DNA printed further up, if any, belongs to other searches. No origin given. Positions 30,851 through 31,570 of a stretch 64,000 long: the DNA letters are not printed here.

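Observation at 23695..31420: A ~135-aa domain of unknown function present three times: tandemly duplicated behind an IS5-transposase HTH remnant, and as a standalone gene behind an ankyrin-repeat gene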

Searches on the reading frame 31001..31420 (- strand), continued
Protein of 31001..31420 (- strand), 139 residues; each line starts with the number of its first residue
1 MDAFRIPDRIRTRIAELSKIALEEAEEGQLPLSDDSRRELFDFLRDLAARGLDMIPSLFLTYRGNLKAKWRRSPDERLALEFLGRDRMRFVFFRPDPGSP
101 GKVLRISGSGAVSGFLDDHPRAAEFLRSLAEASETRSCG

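Call 43: search_protein_families(library=pfam, proteins=[L007:7656-8519:+, L007:8527-9243:+, L007:3973-6189:-, L007:6378-7139:-, L007:2753-3478:-, L007:9867-10997:-, L007:10957-11901:-, L007:9435-9920:+, L007:1220-1855:+], max_evalue=0.001)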
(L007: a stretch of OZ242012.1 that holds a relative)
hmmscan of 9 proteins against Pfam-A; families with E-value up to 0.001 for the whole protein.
L007:7656-8519:+ (287 aa): 0 families

L007:8527-9243:+ (238 aa): 0 families

L007:3973-6189:- (738 aa): 3 families
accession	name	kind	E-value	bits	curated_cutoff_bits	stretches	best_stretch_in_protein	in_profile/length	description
PF07693.20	KAP_NTPase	-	1.6e-49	169.2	20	1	43-326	2-286/293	KAP family P-loop domain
PF13191.12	AAA_16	-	3e-07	31.5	32.6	1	66-226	24-161/167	AAA ATPase domain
PF13401.12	AAA_22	-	2.1e-06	28.5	27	1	71-235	10-121/130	AAA domain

L007:6378-7139:- (253 aa): 2 families
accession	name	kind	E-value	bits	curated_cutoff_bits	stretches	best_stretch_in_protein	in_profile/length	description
PF07505.17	DUF5131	-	9.1e-100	333.6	28.9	1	5-234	2-243/243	Protein of unknown function (DUF5131)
PF17338.8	GP88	-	1.1e-06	29.1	24.4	1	20-137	38-163/230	Gene product 88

L007:2753-3478:- (241 aa): 0 families

L007:9867-10997:- (376 aa): 1 family
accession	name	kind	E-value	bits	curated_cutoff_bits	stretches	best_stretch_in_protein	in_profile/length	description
PF04607.23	RelA_SpoT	-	6e-14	52.7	27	1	85-202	1-99/113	Region found in RelA / SpoT proteins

L007:10957-11901:- (314 aa): 3 families
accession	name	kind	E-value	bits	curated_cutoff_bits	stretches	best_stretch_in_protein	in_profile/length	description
PF18863.6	AbiJ_NTD4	-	2.9e-12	47.7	34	1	12-149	2-127/152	AbiJ N-terminal domain 4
PF22809.1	DUF7014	-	5.5e-12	46.2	27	1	185-298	10-130/137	Domain of unknown function (DUF7014)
PF05168.19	HEPN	-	0.00048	20.7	22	1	183-247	4-67/117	HEPN domain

L007:9435-9920:+ (161 aa): 0 families

L007:1220-1855:+ (211 aa): 0 families

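Call 47: find_encoding_contigs(protein=P0016, flank=10000, max_places=4)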
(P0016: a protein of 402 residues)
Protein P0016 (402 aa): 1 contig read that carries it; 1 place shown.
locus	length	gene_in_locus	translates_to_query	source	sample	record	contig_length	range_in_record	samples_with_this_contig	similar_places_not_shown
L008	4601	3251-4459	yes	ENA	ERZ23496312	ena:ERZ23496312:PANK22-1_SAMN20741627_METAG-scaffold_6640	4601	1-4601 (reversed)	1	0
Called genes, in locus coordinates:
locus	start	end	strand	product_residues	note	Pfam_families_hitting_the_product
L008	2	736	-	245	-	?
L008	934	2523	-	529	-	PF13304:AAA_21, PF13175:AAA_15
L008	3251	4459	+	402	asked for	PF13340:DUF4096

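Call 48: find_encoding_contigs(protein=P0018, flank=10000, max_places=4)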
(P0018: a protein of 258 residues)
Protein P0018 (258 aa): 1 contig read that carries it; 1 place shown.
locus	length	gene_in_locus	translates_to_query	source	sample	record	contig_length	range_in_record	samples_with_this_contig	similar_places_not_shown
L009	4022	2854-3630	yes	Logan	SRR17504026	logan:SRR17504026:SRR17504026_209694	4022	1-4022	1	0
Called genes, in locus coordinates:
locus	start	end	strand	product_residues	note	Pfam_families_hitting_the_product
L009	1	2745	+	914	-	?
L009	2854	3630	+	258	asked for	-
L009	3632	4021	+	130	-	?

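Call 51: find_related_loci(query=A5, collection=metagenome_contigs, flank=5000)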
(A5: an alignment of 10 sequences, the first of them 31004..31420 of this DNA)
Query A5 (139 aa) in metagenome_contigs; peptide patterns used: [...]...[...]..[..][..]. (x = any residue, [..] = any of these).
6 stretches matched a pattern; 4 encode a relative of the query (tblastn E <= 1e-3); 4 distinct loci.
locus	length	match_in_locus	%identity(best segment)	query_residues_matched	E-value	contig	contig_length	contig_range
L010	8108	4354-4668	33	9-117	1e-17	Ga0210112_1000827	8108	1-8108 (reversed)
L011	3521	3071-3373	36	13-117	2e-17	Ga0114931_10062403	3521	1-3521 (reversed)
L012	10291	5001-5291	38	8-108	3e-17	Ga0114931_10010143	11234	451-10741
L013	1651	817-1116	41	5-109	8e-17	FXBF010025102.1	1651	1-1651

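Call 52: find_related_loci(query=A5, collection=viral_contigs, flank=5000)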
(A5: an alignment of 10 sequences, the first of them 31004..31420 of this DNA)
Query A5 (139 aa) in viral_contigs; peptide patterns used: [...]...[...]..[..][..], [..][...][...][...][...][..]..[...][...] (x = any residue, [..] = any of these).
35 stretches matched a pattern, but none encodes a relative of the query by tblastn (E <= 1e-3).

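Call 54: search_protein_families(library=pfam, proteins=[L010:3283-3942:+, L010:4725-5165:+, L012:3742-4410:+, L012:5378-5821:+, L005:430-1068:+, L004:6746-7210:+, L011:2053-2736:+, L013:1198-1650:+, L010:3946-4728:+, L012:4407-5378:+], max_evalue=0.1)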
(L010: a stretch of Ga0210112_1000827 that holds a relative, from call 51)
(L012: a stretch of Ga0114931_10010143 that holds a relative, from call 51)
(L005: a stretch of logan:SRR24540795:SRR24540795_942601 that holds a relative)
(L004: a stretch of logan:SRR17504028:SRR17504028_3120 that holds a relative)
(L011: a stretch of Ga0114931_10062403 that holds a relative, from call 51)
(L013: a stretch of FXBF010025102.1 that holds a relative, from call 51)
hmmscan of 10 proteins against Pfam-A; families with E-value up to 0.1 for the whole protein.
L010:3283-3942:+ (219 aa): 0 families

L010:4725-5165:+ (146 aa): 0 families

L012:3742-4410:+ (222 aa): 0 families

L012:5378-5821:+ (147 aa): 0 families

L005:430-1068:+ (212 aa): 0 families

L004:6746-7210:+ (154 aa): 0 families

L011:2053-2736:+ (227 aa): 2 families
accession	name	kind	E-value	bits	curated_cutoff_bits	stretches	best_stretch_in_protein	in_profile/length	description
PF15634.11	Tox-ART-HYE1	-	0.045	13.5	25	1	108-215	99-210/282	HYE1 signature containing ADP-ribosyltransferase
PF02922.24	CBM_48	-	0.068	13.9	22.4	0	107-152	11-52/83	Carbohydrate-binding module 48 (Isoamylase N-terminal domain)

L013:1198-1650:+ (151 aa): 0 families

L010:3946-4728:+ (260 aa): 0 families

L012:4407-5378:+ (323 aa): 0 families

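Call 55: search_protein_families(library=padloc, proteins=[L010:3283-3942:+, L010:4725-5165:+, L012:3742-4410:+, L012:5378-5821:+, L005:430-1068:+, L004:6746-7210:+, L011:2053-2736:+, L013:1198-1650:+, L010:3946-4728:+, L012:4407-5378:+], max_evalue=0.1)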
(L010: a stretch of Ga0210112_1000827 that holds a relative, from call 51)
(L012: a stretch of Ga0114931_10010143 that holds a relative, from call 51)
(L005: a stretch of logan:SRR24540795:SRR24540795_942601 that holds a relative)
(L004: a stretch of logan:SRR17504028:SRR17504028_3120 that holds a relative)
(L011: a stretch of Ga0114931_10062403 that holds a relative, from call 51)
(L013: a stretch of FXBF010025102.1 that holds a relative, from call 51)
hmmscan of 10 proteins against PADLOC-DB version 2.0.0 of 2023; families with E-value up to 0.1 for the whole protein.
L010:3283-3942:+ (219 aa): 0 families

L010:4725-5165:+ (146 aa): 0 families

L012:3742-4410:+ (222 aa): 0 families

L012:5378-5821:+ (147 aa): 0 families

L005:430-1068:+ (212 aa): 0 families

L004:6746-7210:+ (154 aa): 0 families

L011:2053-2736:+ (227 aa): 0 families

L013:1198-1650:+ (151 aa): 0 families

L010:3946-4728:+ (260 aa): 0 families

L012:4407-5378:+ (323 aa): 0 families

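Call 59: search_solved_structures(query=A6, max_evalue=10)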
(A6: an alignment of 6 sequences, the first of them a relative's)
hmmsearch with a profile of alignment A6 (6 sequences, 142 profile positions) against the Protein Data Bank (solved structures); distinct sequences matched with E-value up to 10: 3.
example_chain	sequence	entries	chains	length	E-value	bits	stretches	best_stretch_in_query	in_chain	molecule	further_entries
5h7b_A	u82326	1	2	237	0.22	15.1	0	98-133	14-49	Immunoglobulin G-binding protein A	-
5h7a_C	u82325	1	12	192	0.81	13.2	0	98-133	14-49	Immunoglobulin G-binding protein A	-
8il4_A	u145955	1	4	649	1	12.9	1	101-138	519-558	GMC oxidoreductase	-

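Call 60: search_solved_structures(query=A7, max_evalue=10)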
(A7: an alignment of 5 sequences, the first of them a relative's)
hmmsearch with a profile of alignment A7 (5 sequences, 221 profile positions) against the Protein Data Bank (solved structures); distinct sequences matched with E-value up to 10: 0.

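Call 61: search_protein_families(library=ncbifam, proteins=[L010:3283-3942:+, L010:4725-5165:+, L012:3742-4410:+, L012:5378-5821:+, L005:430-1068:+, L004:6746-7210:+, L011:2053-2736:+], max_evalue=0.1)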
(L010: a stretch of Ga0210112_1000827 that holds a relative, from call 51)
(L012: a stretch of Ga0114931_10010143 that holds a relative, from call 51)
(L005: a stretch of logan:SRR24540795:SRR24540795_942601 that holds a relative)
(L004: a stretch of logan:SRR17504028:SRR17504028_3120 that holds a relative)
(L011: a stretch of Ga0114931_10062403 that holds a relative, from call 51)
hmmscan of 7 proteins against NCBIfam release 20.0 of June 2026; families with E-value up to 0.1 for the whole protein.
L010:3283-3942:+ (219 aa): 0 families

L010:4725-5165:+ (146 aa): 0 families

L012:3742-4410:+ (222 aa): 0 families

L012:5378-5821:+ (147 aa): 0 families

L005:430-1068:+ (212 aa): 0 families

L004:6746-7210:+ (154 aa): 0 families

L011:2053-2736:+ (227 aa): 0 families

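Call 63: search_dna_similar(query=L010:4725-5162:+, collection=plasmids, mode=protein, max_evalue=0.001)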
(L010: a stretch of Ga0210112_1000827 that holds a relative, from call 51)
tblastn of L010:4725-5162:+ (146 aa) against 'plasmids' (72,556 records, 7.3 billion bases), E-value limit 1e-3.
No match.

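Call 64: search_dna_similar(query=L010:3946-4725:+, collection=plasmids, mode=protein, max_evalue=0.001)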
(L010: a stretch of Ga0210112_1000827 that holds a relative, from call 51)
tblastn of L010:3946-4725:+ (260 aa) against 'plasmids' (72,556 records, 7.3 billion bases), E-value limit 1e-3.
No match.

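Call 65: find_homologous_proteins(query=A6, max_evalue=0.001)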
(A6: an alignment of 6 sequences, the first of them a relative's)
Query A6 (6 sequences) (146 aa, profile of the alignment): 125 proteins with E <= 0.001 among 4836 candidates; the best 120 are listed.
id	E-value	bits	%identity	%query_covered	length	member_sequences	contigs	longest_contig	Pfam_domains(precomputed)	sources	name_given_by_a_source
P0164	1.8e-58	215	100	100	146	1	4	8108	-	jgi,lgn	-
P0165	1.5e-56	209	38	95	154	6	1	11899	-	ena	-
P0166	5.0e-55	204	38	95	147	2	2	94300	-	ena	-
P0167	2.3e-54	201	33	95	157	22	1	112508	-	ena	-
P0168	1.1e-51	193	34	93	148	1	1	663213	-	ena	-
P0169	1.6e-49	186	33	93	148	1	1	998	-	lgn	-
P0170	3.4e-49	185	57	100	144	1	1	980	-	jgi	-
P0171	3.7e-49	185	58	99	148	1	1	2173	-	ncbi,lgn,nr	ncbi:MAG: hypothetical protein MN733_15770 [Nitrososphaera sp.]|nr:hypothetical protein [Nitrosospha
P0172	5.5e-49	184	57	99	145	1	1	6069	-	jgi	jgi:hypothetical protein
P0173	2.3e-48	182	37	98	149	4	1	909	-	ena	-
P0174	8.0e-48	180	39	95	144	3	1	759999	-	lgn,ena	-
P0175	1.4e-47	179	38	96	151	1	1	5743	-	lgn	-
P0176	4.0e-47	178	36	95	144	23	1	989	-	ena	-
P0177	6.0e-47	177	35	93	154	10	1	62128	-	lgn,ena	-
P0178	2.6e-46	175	52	99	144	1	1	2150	-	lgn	-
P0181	1.5e-45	173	30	92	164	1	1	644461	-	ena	-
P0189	8.4e-44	167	53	99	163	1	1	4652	-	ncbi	ncbi:MAG: hypothetical protein ACREWG_05580 [Gammaproteobacteria bacterium]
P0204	1.4e-40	157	46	99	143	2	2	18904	-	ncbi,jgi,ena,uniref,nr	ncbi:hypothetical protein [uncultured Thiocystis sp.]|jgi:hypothetical protein|uniref:hypothetical p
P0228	2.8e-36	143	45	95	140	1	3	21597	-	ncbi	-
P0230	1.1e-34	138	43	99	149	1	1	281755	-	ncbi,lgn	-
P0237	1.5e-32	131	42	54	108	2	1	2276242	-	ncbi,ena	-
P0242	3.2e-31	126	43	54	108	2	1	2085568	-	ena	-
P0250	1.2e-27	115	43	83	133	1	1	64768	-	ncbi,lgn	-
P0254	8.9e-25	106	28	66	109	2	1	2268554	-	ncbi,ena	-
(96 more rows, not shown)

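Call 67: find_encoding_contigs(protein=P0181, flank=7000, max_places=2)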
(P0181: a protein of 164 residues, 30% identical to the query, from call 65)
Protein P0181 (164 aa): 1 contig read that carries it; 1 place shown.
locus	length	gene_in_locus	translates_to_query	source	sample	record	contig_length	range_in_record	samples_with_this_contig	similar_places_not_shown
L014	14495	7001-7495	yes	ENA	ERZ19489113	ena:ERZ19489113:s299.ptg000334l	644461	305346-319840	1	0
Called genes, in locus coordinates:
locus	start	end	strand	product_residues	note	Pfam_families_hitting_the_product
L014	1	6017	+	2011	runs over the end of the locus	PF20698:PIN-TPR-GreABC (faint), PF24407:HTH_upst_double_PIN, PF24388:Permuted_GreAB-C (weak)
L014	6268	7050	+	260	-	-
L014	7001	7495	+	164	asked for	-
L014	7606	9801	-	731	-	PF07693:KAP_NTPase, PF13191:AAA_16, PF13401:AAA_22 (weak)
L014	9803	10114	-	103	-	-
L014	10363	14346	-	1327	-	PF13560:HTH_31 (faint), PF15731:MqsA_antitoxin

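Call 75: predict_structure(alignment_id=A8)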
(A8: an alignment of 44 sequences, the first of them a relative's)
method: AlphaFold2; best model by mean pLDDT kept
length: 154 residues; sequences in the alignment: 44
mean_pLDDT: 87.1   pTM: 0.81
mean pLDDT of the five models: 87.1, 86.9, 86.8, 86.5, 86.2
residues with pLDDT >= 90: 107; 70-90: 19; 50-70: 23; < 50: 5
segments of 3 or more residues with pLDDT < 50: 152-154
pLDDT, mean of each block of 10 residues (from residue 1): 96 93 96 92 94 92 71 97 97 85 73 94 97 92 55 47
secondary structure, 60 per line:
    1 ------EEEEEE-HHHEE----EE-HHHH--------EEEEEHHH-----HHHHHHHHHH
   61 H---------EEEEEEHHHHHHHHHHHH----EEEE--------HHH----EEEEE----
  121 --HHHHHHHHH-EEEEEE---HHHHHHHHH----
elements in order: E7-12 H26-29 E38-42 H51-61 E71-76 H77-88 E93-96 E112-116 H123-131 E133-138 H142-150

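Call 79: fold_search(model_id=the predicted structure, library=pdb)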
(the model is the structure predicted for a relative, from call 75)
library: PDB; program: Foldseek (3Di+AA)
matches with E <= 10: 374; with E <= 0.001: 0
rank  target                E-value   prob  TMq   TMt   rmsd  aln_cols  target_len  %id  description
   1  8ram_A                4.3e-01  0.05  0.20  0.04  19.2       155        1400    9  Structure of Sen1 bound RNA Polymerase II pre-termination complex (released 2024-10-30)
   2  7rt7_A                5.9e-01  0.14  0.36  0.38   7.0       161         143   12  Crystal structure of the RhsP2 C-terminal toxin domain in complex with its immunity protein, RhsI2 (released 2022-08-17)
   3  5z68_C                5.9e-01  0.10  0.20  0.10   9.4       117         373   12  Structure of the recombination mediator protein RecF-ATP in RecFOR pathway (released 2018-04-18)
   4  3i24_A                6.3e-01  0.11  0.23  0.24  13.3       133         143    8  Crystal Structure of a HIT family hydrolase protein from Vibrio fischeri. Northeast Structural Genomics Consortium tar (released 2009-07-21)
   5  7yk3_C                6.8e-01  0.13  0.33  0.25  11.7       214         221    6  Crystal structure of DarTG toxin-antitoxin complex from Mycobacterium tuberculosis (released 2023-05-31)
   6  5dx5_A                7.7e-01  0.05  0.14  0.07   9.1        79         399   15  Crystal structure of methionine gamma-lyase from Clostridium sporogenes (released 2016-01-13)
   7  3ab4_I                7.7e-01  0.04  0.21  0.11  13.9       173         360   11  Crystal structure of feedback inhibition resistant mutant of aspartate kinase from Corynebacterium glutamicum in compl (released 2010-06-23)
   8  8eqw_A                8.2e-01  0.04  0.13  0.07   8.6        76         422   18  Crystal structure of Fub7 (released 2023-10-11)
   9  6jt2_B                8.8e-01  0.08  0.17  0.05  12.7        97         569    8  Structure of human soluble guanylate cyclase in the NO activated state (released 2019-09-04)
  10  8is0_B                9.4e-01  0.14  0.23  0.11   6.8        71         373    8  Carbon Sulfoxide lyase - Y106F (released 2024-03-06)
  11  8is0_A                9.4e-01  0.14  0.23  0.11   6.8        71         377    8  Carbon Sulfoxide lyase - Y106F (released 2024-03-06)
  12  8irk_A                1.1e+00  0.13  0.22  0.10   7.2        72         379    8  Carbon Sulfoxide lyase (released 2024-03-06)
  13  5ft8_A                1.1e+00  0.06  0.20  0.10  16.6       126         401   17  Crystal structure of the complex between the cysteine desulfurase CsdA and the sulfur-acceptor CsdE in the persulfurat (released 2016-11-23)
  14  4e6n_B                1.1e+00  0.03  0.21  0.16  14.5       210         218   13  Crystal structure of bacterial Pnkp-C/Hen1-N heterodimer (released 2012-08-01)
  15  8irk_D                1.2e+00  0.08  0.23  0.11  11.7       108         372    9  Carbon Sulfoxide lyase (released 2024-03-06)
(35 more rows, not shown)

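Call 80: search_dna_similar(query=P0204, collection=plasmids, mode=protein, max_evalue=0.01)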
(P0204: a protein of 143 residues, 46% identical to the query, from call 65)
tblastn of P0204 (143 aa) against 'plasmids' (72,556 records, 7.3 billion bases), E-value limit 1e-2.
Records with a match: 2; places in all: 2; records where one place covers at least 80% of the query: 0.
Best place of each record, by identity: <60% 2.
By first word of the organism name: Rhizobium 2.
By predicted mobility (MOB-suite, as given by PLSDB): conjugative 2.
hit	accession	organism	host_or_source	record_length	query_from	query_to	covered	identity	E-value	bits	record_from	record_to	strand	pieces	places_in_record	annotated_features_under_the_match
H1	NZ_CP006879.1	Rhizobium gallicum bv. gallicum R602sp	Phaseolus vulgaris,whole ...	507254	18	116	69%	30.5%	1e-4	47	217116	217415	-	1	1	hypothetical protein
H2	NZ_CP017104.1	Rhizobium gallicum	Phaseolus vulgaris,Whole ...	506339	18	116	69%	29.5%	4e-4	46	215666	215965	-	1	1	hypothetical protein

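Call 81: search_dna_similar(query=P0204, collection=phages, mode=protein, max_evalue=0.01)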
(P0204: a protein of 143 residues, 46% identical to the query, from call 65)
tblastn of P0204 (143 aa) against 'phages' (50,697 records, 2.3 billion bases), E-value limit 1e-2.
No match.

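Call 82: find_encoding_contigs(protein=P0204, flank=7000, max_places=3)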
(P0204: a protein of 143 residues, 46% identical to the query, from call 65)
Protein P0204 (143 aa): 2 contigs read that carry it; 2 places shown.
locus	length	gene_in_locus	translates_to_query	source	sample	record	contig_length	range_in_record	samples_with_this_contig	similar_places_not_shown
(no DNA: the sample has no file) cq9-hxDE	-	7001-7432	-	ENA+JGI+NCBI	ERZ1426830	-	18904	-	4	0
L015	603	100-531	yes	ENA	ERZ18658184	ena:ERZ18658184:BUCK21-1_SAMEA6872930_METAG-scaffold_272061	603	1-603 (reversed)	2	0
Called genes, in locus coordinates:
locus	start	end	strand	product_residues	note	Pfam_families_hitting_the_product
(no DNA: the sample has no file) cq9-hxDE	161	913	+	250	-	-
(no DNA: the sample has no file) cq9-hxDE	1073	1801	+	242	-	PF08797:HIRAN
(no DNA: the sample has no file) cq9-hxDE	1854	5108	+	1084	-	PF04465:DUF499, PF24897:DUF7744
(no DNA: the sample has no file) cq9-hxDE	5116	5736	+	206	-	PF24728:DUF7680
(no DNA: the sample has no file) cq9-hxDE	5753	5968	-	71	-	PF07927:HicA_toxin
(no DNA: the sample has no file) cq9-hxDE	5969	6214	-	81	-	PF21748:UPF0150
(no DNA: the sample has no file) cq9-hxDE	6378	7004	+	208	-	-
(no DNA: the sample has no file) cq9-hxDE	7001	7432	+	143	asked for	-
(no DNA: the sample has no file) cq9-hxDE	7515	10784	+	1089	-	PF06634:DUF1156, PF01555:N6_N4_Mtase (faint)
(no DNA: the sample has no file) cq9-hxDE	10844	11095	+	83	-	PF02604:PhdYeFM_antitox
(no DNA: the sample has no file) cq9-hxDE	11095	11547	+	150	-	PF01850:PIN (weak)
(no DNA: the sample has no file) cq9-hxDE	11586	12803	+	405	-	PF02463:SMC_N, PF13175:AAA_15, PF13476:AAA_23, PF13555:AAA_29 (weak), PF13304:AAA_21, PF13175:AAA_15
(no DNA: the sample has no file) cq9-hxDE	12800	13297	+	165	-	-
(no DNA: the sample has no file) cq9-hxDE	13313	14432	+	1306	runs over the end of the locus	PF00176:SNF2-rel_dom (weak), PF00271:Helicase_C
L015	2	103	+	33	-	?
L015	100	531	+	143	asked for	-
